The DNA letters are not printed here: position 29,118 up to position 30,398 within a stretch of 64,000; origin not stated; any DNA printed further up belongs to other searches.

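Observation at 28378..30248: Eukaryotic-type S-adenosylmethionine decarboxylase paired with spermidine synthase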

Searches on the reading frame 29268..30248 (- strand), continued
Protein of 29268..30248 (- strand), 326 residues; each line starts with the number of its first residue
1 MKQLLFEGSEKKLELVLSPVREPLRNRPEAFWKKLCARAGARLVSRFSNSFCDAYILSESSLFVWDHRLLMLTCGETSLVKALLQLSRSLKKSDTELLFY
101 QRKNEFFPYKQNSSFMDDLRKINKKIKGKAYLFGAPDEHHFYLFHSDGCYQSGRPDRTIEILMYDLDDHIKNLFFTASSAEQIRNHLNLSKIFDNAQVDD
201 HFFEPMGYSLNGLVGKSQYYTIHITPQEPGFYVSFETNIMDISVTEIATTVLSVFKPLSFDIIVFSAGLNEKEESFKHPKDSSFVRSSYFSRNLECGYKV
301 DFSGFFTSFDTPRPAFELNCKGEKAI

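Call 32: search_protein_representatives(alignment_id=A1)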
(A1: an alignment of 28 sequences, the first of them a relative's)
Query: 28 sequences, 313 profile positions. Proteins with E-value up to 0.001 (for the whole library): 2497; up to 1e-10: 1702; up to 1e-30: 795. The best 150 are listed.
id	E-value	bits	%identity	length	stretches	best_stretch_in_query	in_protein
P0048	4.7e-141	486.0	-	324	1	2-311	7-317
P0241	2.3e-115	401.6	-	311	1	2-310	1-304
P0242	2.3e-107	375.3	-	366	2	2-237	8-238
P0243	6.5e-105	367.3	-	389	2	2-265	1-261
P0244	9.3e-101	353.6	-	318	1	1-310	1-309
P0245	1.2e-100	353.2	-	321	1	2-310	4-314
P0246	4.2e-100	351.5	-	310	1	1-310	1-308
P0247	7.7e-100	350.6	-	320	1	2-310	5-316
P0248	4.4e-99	348.1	-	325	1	1-310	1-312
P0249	7.4e-98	344.1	-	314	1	1-311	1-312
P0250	1.5e-97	343.1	-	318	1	1-310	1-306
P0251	3.5e-96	338.6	-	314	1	2-312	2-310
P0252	4.8e-95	334.9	-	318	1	2-309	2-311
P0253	4.8e-95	334.9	-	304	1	15-310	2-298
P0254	5.9e-95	334.6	-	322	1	1-305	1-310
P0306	8.7e-81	288.0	-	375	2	1-270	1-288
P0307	9.8e-81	287.8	-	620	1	1-299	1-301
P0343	2.4e-75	270.1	-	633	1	1-283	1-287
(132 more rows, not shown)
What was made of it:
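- Tried and rejected: All 150 listed hits were still bacterial-type at 242 bits or more (call 32).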

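Call 47: search_protein_families(library=pfam, proteins=[P0307, P0343, P0242, P0243, P0306], max_evalue=0.001)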
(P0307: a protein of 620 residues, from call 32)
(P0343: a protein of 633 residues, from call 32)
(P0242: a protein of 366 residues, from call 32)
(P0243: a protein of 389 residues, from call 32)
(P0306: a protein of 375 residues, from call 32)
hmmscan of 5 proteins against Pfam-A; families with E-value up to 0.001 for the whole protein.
P0307 (620 aa): 3 families
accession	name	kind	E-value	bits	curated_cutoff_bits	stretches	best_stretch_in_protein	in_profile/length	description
PF01536.21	SAM_decarbox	-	4.2e-61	207.3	22.2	1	2-283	3-315/343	Adenosylmethionine decarboxylase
PF01564.23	Spermine_synth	-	3.9e-56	190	22.9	1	384-562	1-179/186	Spermine/spermidine synthase domain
PF17284.7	Spermine_synt_N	-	1.2e-12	47.9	22.1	1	331-381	2-53/53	Spermidine synthase tetramerisation domain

P0343 (633 aa): 3 families
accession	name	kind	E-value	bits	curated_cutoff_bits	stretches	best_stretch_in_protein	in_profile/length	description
PF01536.21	SAM_decarbox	-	1.8e-62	211.8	22.2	1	3-269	4-300/343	Adenosylmethionine decarboxylase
PF01564.23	Spermine_synth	-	1.2e-53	181.9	22.9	1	390-568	1-179/186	Spermine/spermidine synthase domain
PF17284.7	Spermine_synt_N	-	2.8e-08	34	22.1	1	342-387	8-53/53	Spermidine synthase tetramerisation domain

P0242 (366 aa): 1 family
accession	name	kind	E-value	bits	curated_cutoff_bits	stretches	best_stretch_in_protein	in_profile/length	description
PF01536.21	SAM_decarbox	-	1.1e-41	143.6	22.2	1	8-238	3-269/343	Adenosylmethionine decarboxylase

P0243 (389 aa): 1 family
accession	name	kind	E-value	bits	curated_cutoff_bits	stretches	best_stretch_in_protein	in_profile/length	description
PF01536.21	SAM_decarbox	-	6e-53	180.6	22.2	1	2-259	4-298/343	Adenosylmethionine decarboxylase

P0306 (375 aa): 1 family
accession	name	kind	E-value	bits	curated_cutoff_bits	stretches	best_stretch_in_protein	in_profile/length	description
PF01536.21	SAM_decarbox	-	1.4e-60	205.6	22.2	1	2-344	3-340/343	Adenosylmethionine decarboxylase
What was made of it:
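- Closest known: Bacterial AdoMetDC-spermidine synthase fusion proteins. Different: However, class 2 Amd-SpeE fusions do exist among relatives (P0307 at 620 aa and P0343 at 633 aa, call 47).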

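Call 54: predict_structure(alignment_id=A1)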
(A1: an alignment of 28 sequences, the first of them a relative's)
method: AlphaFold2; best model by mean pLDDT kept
length: 326 residues; sequences in the alignment: 28
mean_pLDDT: 88.6   pTM: 0.89
mean pLDDT of the five models: 88.6, 88.3, 87.4, 87.4, 87.4
residues with pLDDT >= 90: 220; 70-90: 77; 50-70: 22; < 50: 7
segments of 3 or more residues with pLDDT < 50: 322-326
pLDDT, mean of each block of 10 residues (from residue 1): 61 94 96 95 94 94 97 90 94 93 76 90 96 87 88 86 91 91 95 93 89 95 83 94 94 94 91 73 88 94 89 77 40
secondary structure, 60 per line:
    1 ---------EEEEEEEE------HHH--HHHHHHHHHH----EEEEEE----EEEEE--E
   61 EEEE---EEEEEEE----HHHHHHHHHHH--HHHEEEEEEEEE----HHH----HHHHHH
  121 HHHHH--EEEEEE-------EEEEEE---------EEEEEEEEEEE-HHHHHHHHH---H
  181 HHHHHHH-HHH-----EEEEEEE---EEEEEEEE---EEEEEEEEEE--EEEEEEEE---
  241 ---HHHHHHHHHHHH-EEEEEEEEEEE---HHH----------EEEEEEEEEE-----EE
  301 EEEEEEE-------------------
elements in order: E10-17 H29-38 E43-48 E53-57 E60-64 E68-74 H79-89 E95-103 H115-125 E128-133 E141-146 E156-166 H168-176 H180-187 E197-203 E207-214 E218-227 E230-237 H244-255 E257-267 E284-293 E299-307

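Call 56: list_cluster_members(proteins=[window:29268-30248:-, window:28378-29271:-, window:10880-12199:+, window:61052-62173:+, window:30410-31267:+])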
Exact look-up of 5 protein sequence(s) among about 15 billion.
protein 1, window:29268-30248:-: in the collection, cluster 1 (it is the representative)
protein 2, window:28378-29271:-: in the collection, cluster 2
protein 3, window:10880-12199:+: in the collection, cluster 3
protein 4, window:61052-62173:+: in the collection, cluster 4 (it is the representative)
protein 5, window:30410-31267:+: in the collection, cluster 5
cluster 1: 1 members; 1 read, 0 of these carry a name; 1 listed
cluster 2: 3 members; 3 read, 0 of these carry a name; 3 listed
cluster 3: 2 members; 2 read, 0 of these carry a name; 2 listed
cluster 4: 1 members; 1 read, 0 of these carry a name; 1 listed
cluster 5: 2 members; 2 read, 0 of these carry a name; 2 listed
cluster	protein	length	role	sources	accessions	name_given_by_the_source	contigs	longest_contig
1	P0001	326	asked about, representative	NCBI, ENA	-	-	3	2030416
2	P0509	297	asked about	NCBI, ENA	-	-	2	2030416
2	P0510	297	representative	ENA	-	-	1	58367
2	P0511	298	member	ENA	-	-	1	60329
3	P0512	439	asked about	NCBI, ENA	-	-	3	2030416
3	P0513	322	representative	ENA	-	-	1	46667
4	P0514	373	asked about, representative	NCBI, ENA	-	-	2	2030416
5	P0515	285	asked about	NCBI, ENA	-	-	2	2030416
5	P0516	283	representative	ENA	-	-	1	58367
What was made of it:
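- Tried and rejected: Exact-sequence look-ups gave no organism name for the window genome (call 56).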

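Call 57: fold_search(model_id=the predicted structure, library=pdb)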
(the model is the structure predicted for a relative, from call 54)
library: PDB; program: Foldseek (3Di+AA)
matches with E <= 10: 1279; with E <= 0.001: 44
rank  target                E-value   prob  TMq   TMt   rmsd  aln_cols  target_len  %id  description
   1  1msv_B                1.6e-27  1.00  0.84  0.86   2.9       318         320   30  The S68A S-adenosylmethionine decarboxylase proenzyme processing mutant. (released 2003-03-11)
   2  1msv_A                3.8e-27  1.00  0.82  0.84   3.2       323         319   30  The S68A S-adenosylmethionine decarboxylase proenzyme processing mutant. (released 2003-03-11)
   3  1jl0_A                6.1e-27  1.00  0.81  0.85   3.3       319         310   30  Structure of a Human S-Adenosylmethionine Decarboxylase Self-processing Ester Intermediate and Mechanism of Putrescine (released 2001-08-22)
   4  1jl0_B                2.1e-26  1.00  0.81  0.85   3.4       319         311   30  Structure of a Human S-Adenosylmethionine Decarboxylase Self-processing Ester Intermediate and Mechanism of Putrescine (released 2001-08-22)
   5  9p1h_A                1.8e-18  1.00  0.66  0.82   3.8       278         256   28  100K human S-adenosylmethionine decarboxylase (released 2025-09-17)
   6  1i7m_A                2.0e-18  1.00  0.64  0.82   4.1       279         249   28  HUMAN S-ADENOSYLMETHIONINE DECARBOXYLASE WITH COVALENTLY BOUND PYRUVOYL GROUP AND COMPLEXED WITH 4-AMIDINOINDAN-1-ONE- (released 2001-08-22)
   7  9p7q_A                7.1e-18  1.00  0.64  0.81   3.9       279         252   28  273K human S-adenosylmethionine decarboxylase (released 2025-09-17)
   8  1jen_A                8.4e-18  1.00  0.64  0.82   3.8       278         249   28  HUMAN S-ADENOSYLMETHIONINE DECARBOXYLASE (released 1999-06-01)
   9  9p1h_C                9.3e-18  1.00  0.65  0.82   3.8       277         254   27  100K human S-adenosylmethionine decarboxylase (released 2025-09-17)
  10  1i72_A                9.3e-18  1.00  0.64  0.82   4.0       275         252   28  HUMAN S-ADENOSYLMETHIONINE DECARBOXYLASE WITH COVALENTLY BOUND PYRUVOYL GROUP AND COVALENTLY BOUND 5'-DEOXY-5'-[N-METH (released 2001-08-22)
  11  1jen_C                1.1e-17  1.00  0.64  0.82   3.8       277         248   28  HUMAN S-ADENOSYLMETHIONINE DECARBOXYLASE (released 1999-06-01)
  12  3epa_A                1.2e-17  1.00  0.65  0.83   3.5       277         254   27  Human AdoMetDC E178Q mutant complexed with putrescine (released 2008-12-23)
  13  3ep9_A                1.2e-17  1.00  0.63  0.82   4.2       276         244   28  Human AdoMetDC with no putrescine bound (released 2008-12-23)
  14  1i7c_A                1.2e-17  1.00  0.64  0.80   3.9       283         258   28  HUMAN S-ADENOSYLMETHIONINE DECARBOXYLASE WITH COVALENTLY BOUND PYRUVOYL GROUP AND COMPLEXED WITH METHYLGLYOXAL BIS-(GU (released 2001-08-22)
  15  1i7b_A                1.3e-17  1.00  0.65  0.82   3.8       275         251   28  HUMAN S-ADENOSYLMETHIONINE DECARBOXYLASE WITH COVALENTLY BOUND PYRUVOYL GROUP AND COVALENTLY BOUND S-ADENOSYLMETHIONIN (released 2001-08-22)
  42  1vr7_B                3.7e-04  1.00  0.26  0.62   3.6       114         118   14  Crystal structure of S-adenosylmethionine decarboxylase proenzyme (TM0655) from THERMOTOGA MARITIMA at 1.2 A resolutio (released 2005-03-15)
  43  1tlu_A                3.9e-04  1.00  0.25  0.60   3.8       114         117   13  Crystal Structure of Thermotoga maritima S-adenosylmethionine decarboxylase (released 2004-06-29)
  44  1vr7_A                8.8e-04  1.00  0.25  0.59   3.8       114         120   13  Crystal structure of S-adenosylmethionine decarboxylase proenzyme (TM0655) from THERMOTOGA MARITIMA at 1.2 A resolutio (released 2005-03-15)
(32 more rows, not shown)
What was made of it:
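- Closest known: Human, plant and trypanosome AdoMetDC. Same: The fold matches (TM 0.84 to human, call 57).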

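Call 60: search_protein_families(library=pfam, alignment_id=A3, max_evalue=0.001)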
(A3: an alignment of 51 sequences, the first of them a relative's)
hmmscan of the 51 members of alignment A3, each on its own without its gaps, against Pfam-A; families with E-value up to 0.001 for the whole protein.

A. member 1, L003:9084-10025:+ (313 aa): 2 families
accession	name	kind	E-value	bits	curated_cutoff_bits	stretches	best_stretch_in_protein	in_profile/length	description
PF17676.7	Peptidase_S66C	-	4.9e-29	101.8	23.7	1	184-294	4-119/120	LD-carboxypeptidase C-terminal domain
PF02016.21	Peptidase_S66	-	5.7e-20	72.1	25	1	10-133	1-120/121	LD-carboxypeptidase N-terminal domain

B. families by the number of members that match (of 51 scanned): 36 families (the first 25 are shown)
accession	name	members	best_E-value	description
PF00588.24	SpoU_methylase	19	2.4e-36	SpoU rRNA Methylase family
PF01878.24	EVE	7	5.4e-62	EVE domain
PF17676.7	Peptidase_S66C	4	6.1e-31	LD-carboxypeptidase C-terminal domain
PF02016.21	Peptidase_S66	4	5.4e-24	LD-carboxypeptidase N-terminal domain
PF10973.13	DUF2799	2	6.8e-19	Protein of unknown function (DUF2799)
PF00370.27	FGGY_N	1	6.7e-82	FGGY family of carbohydrate kinases, N-terminal domain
PF03483.22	B3_4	1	9.5e-51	B3/4 domain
PF02782.22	FGGY_C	1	4.6e-47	FGGY family of carbohydrate kinases, C-terminal domain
PF13635.12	DUF4143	1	9.1e-46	Domain of unknown function (DUF4143)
PF17759.6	tRNA_synthFbeta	1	4.2e-40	Phenylalanyl tRNA synthetase beta chain CLM domain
PF00080.25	Sod_Cu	1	4.6e-39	Copper/zinc superoxide dismutase (SODC)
PF01464.25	SLT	1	8.9e-26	Transglycosylase SLT domain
PF03147.19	FDX-ACB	1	9.3e-22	Ferredoxin-fold anticodon binding domain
PF13173.12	AAA_14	1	2e-20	AAA domain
PF00929.31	RNase_T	1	4.3e-16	Exonuclease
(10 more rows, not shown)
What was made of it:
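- A SpoU methylase lies downstream in 19 of 51 loci (call 60).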

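Call 64: search_protein_families(library=pfam, proteins=[L048:1675-2532:-, L048:3137-4012:+, L048:4035-5948:+, L048:6004-6933:+, L048:6965-7606:+, L048:7701-8276:+], max_evalue=0.001)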
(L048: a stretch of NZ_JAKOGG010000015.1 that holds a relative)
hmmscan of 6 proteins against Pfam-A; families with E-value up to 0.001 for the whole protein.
L048:1675-2532:- (285 aa): 3 families
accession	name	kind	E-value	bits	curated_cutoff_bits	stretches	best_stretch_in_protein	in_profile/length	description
PF13509.12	S1_2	-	6.3e-28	97.1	21.8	1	12-71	1-60/61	S1 domain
PF17783.7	CvfB_WH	-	1.8e-21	76.1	22.9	1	226-281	1-56/58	CvfB-like winged helix domain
PF21543.3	CvfB_2nd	-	0.00018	21.8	27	1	167-214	27-75/76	Virulence regulatory factor CvfB, second domain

L048:3137-4012:+ (291 aa): 6 families
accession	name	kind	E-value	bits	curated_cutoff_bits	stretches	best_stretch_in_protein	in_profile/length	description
PF01564.23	Spermine_synth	-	7.9e-67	224.8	22.9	1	60-240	1-180/186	Spermine/spermidine synthase domain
PF17284.7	Spermine_synt_N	-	3.2e-11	43.4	22.1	1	8-57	3-53/53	Spermidine synthase tetramerisation domain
PF13847.12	Methyltransf_31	-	7.2e-07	29.4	27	1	78-194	4-113/145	Methyltransferase domain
PF08242.18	Methyltransf_12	-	2.3e-06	28.7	30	1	82-188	1-98/98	Methyltransferase domain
PF13649.12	Methyltransf_25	-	0.00011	23.3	27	1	81-186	1-97/97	Methyltransferase domain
PF05175.20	MTS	-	0.00085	19.4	23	0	73-186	27-134/170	Methyltransferase small domain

L048:4035-5948:+ (637 aa): 3 families
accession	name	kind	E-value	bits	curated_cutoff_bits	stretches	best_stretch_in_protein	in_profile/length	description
PF02784.22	Orn_Arg_deC_N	-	1.1e-46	159.6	23.4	1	86-346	13-247/247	Pyridoxal-dependent decarboxylase, pyridoxal binding domain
PF17810.6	Arg_decarb_HB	-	2.7e-27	95.3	23.3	1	370-457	1-84/84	Arginine decarboxylase helical bundle domain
PF17944.6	Arg_decarbox_C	-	7.2e-12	46.1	23.3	1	585-633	1-51/51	Arginine decarboxylase C-terminal helical extension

L048:6004-6933:+ (309 aa): 1 family
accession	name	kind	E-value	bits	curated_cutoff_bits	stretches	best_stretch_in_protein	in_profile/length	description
PF01536.21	SAM_decarbox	-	2.7e-59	201.4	22.2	1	2-271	3-304/343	Adenosylmethionine decarboxylase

L048:6965-7606:+ (213 aa): 2 families
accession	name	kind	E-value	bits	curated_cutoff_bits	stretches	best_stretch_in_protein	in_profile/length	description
PF01243.27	PNPOx_N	-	1.2e-26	93.9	28.1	1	33-158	1-117/120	Pyridoxamine 5'-phosphate oxidase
PF10590.14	PNP_phzG_C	-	1.8e-22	79.4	27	1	172-213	1-42/42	Pyridoxine 5'-phosphate oxidase C-terminal dimerisation region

L048:7701-8276:+ (191 aa): 1 family
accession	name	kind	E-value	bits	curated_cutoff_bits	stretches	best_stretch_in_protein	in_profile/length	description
PF04264.18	YceI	-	1.7e-13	51.6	23.7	1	22-186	1-147/150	YceI-like domain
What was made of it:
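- In Shewanella the class 2 gene sits in a different polyamine cluster, speE-speA-amd (call 64). In Shewanella the cluster also contains a separate arginine decarboxylase (call 64).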
